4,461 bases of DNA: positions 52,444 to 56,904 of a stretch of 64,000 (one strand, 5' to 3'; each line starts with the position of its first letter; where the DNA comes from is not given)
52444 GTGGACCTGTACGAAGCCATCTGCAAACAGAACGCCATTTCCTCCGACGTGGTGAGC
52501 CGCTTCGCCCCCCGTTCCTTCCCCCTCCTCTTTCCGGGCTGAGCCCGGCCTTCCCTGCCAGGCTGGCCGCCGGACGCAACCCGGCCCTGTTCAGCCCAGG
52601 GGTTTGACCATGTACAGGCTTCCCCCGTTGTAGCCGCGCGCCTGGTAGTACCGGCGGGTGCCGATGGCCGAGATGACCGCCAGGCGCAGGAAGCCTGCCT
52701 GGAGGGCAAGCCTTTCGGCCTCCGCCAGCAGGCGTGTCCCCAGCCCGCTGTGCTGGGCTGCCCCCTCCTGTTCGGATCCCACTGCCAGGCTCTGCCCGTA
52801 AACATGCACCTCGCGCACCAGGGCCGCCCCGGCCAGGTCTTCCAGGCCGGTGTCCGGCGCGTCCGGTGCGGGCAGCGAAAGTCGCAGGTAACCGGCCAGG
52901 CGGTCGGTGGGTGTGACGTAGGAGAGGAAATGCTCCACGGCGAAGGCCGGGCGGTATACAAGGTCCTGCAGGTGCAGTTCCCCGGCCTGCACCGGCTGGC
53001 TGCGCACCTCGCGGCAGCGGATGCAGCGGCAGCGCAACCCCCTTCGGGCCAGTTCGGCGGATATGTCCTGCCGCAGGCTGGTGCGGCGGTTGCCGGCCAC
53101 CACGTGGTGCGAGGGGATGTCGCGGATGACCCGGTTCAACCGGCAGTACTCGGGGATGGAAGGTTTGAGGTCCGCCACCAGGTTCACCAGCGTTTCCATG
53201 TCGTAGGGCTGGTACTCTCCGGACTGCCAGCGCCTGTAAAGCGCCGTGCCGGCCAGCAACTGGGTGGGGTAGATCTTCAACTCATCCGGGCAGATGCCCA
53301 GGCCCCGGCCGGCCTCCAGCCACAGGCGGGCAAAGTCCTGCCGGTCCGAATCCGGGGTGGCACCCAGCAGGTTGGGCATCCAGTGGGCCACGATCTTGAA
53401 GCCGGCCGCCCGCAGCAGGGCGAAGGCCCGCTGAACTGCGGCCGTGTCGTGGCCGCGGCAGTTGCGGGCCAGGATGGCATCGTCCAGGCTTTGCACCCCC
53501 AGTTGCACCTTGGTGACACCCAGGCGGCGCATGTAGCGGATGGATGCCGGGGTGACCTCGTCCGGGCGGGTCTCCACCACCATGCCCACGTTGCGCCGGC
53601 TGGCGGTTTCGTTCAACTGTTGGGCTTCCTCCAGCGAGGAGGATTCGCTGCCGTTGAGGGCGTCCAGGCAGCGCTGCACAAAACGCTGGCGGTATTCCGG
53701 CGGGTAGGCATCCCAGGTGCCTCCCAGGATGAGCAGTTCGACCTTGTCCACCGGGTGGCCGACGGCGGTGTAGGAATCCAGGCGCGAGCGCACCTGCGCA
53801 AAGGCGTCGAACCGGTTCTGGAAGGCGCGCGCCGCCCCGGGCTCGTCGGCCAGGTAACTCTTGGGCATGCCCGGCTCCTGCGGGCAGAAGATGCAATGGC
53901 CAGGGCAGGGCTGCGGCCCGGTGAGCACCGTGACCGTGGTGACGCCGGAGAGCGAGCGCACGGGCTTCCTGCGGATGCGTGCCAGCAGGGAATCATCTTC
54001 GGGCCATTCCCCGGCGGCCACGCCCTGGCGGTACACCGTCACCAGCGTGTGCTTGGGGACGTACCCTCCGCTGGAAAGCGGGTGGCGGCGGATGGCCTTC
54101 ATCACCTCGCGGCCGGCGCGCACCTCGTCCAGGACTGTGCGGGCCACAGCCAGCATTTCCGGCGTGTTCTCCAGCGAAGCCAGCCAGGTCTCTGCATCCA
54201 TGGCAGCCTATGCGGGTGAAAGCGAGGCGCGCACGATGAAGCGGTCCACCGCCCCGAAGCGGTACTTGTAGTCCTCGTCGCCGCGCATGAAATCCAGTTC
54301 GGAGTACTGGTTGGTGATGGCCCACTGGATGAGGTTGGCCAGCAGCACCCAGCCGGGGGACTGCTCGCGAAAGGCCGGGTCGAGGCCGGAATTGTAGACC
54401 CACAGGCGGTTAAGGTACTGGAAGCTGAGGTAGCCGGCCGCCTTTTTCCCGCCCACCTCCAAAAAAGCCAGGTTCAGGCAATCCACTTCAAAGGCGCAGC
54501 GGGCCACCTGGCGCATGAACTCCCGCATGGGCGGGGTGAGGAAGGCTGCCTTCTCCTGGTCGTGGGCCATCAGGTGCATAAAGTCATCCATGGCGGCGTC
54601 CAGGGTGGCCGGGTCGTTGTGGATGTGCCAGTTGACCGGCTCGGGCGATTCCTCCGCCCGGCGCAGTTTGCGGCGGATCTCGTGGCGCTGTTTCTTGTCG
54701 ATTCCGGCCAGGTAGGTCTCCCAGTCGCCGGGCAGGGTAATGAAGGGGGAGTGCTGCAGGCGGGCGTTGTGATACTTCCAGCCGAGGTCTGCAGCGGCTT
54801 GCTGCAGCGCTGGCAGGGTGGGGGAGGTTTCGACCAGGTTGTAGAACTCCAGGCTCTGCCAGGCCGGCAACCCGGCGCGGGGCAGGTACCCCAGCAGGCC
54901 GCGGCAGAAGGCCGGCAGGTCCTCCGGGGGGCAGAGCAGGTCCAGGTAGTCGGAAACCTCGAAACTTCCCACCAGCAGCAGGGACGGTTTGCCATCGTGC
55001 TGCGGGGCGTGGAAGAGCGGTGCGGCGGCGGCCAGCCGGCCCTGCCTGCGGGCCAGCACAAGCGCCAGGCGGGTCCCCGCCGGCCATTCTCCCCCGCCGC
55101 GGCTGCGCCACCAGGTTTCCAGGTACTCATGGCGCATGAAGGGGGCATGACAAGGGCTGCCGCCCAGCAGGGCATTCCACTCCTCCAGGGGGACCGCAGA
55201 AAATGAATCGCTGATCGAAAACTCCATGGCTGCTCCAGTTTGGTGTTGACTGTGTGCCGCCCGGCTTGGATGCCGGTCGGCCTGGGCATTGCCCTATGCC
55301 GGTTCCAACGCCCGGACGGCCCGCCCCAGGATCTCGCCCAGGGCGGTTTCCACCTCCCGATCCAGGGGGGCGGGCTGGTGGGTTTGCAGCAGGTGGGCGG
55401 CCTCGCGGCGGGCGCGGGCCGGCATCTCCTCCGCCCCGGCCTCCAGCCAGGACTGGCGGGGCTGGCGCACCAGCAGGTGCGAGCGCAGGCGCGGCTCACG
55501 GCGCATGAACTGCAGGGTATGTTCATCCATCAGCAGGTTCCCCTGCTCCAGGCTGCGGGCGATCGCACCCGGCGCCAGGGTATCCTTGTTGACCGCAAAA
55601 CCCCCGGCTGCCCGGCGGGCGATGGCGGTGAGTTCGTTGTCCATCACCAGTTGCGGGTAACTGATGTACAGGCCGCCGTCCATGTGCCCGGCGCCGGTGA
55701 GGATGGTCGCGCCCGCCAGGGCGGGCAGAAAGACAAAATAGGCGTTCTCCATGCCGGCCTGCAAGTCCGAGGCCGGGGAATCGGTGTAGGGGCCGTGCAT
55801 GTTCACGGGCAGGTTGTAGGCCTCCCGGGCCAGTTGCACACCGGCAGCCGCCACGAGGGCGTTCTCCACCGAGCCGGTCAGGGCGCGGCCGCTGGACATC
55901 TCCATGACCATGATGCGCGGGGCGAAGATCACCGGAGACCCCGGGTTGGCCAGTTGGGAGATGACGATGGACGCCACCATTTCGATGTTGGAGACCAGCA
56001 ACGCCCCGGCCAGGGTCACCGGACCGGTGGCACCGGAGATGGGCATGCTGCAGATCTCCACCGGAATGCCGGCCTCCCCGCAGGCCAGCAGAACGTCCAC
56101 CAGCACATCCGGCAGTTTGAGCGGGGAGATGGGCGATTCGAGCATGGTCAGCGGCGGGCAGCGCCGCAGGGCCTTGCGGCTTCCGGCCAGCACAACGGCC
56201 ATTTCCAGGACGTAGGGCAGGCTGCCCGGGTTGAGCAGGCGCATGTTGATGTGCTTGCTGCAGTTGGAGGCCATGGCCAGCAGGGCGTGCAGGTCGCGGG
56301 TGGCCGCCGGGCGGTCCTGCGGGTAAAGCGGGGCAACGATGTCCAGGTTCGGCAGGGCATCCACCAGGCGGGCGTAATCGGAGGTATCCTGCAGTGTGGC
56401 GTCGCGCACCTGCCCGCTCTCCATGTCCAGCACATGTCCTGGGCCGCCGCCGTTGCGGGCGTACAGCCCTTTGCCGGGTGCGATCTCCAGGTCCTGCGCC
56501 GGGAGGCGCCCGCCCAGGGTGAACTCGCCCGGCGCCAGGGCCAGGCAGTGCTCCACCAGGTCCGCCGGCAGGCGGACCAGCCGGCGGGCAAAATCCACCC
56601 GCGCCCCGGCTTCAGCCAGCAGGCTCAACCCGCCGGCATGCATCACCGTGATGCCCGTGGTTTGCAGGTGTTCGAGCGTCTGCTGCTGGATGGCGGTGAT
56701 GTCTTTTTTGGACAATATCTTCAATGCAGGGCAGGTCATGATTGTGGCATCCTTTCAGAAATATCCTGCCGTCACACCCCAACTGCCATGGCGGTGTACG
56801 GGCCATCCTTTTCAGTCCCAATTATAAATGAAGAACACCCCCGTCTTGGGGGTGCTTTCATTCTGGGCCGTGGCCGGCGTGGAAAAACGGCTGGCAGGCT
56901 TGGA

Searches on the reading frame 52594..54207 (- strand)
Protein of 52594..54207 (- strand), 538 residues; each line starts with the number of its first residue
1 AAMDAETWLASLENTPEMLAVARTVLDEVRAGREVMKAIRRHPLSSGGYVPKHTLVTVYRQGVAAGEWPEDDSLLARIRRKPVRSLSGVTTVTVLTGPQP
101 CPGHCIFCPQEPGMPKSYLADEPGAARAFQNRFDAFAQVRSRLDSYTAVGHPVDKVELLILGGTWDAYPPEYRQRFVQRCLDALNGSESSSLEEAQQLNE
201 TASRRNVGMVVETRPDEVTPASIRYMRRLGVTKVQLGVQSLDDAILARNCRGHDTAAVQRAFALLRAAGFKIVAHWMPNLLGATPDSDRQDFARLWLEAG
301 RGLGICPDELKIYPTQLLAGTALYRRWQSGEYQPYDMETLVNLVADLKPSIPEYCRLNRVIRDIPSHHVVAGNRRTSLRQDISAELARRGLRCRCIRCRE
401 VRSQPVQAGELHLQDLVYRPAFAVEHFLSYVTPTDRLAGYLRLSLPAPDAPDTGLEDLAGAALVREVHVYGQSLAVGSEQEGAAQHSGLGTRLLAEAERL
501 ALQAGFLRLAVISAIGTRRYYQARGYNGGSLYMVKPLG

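Call 38: search_protein_families(library=pfam, proteins=[window:52594-54207:-], max_evalue=0.0001)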
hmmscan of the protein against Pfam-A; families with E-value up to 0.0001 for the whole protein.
window:52594-54207:- (538 aa): 2 families
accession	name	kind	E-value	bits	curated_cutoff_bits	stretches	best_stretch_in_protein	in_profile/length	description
PF16199.10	Radical_SAM_C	-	3.8e-20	72.2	31.9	1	307-386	1-83/85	Radical_SAM C-terminal domain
PF04055.27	Radical_SAM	-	6.7e-12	46.3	29.5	1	101-285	7-156/166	Radical SAM superfamily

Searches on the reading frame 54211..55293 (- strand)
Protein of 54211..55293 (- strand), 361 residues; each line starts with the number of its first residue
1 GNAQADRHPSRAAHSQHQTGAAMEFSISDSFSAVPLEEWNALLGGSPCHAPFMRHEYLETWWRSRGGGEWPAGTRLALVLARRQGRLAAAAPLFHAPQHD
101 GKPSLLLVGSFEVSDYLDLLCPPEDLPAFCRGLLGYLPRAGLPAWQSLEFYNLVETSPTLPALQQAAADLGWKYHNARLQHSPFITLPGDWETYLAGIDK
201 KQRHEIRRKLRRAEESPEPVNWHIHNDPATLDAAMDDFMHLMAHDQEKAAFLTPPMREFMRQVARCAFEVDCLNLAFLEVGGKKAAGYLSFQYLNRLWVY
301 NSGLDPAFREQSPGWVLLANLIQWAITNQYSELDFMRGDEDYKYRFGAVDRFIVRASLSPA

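Call 38: search_protein_families(library=pfam, proteins=[window:54211-55293:-], max_evalue=0.0001)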
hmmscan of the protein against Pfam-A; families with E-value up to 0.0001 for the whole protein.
window:54211-55293:- (361 aa): 2 families
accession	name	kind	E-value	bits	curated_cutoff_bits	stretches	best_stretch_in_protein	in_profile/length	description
PF13480.13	Acetyltransf_6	-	1e-30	107.2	22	1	200-343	1-142/143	Acetyltransferase (GNAT) domain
PF04339.18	FemAB_like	-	2.3e-05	24.2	27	0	31-96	2-63/369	Peptidogalycan biosysnthesis/recognition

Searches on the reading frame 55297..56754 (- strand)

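Call 38: search_protein_families(library=pfam, proteins=[window:55297-56754:-], max_evalue=0.0001)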
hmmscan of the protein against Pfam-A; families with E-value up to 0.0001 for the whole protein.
window:55297-56754:- (486 aa): 1 family
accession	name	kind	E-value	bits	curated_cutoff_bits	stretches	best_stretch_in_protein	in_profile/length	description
PF06253.16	MTTB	-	1e-82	278.2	25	1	7-475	27-491/500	Trimethylamine methyltransferase (MTTB)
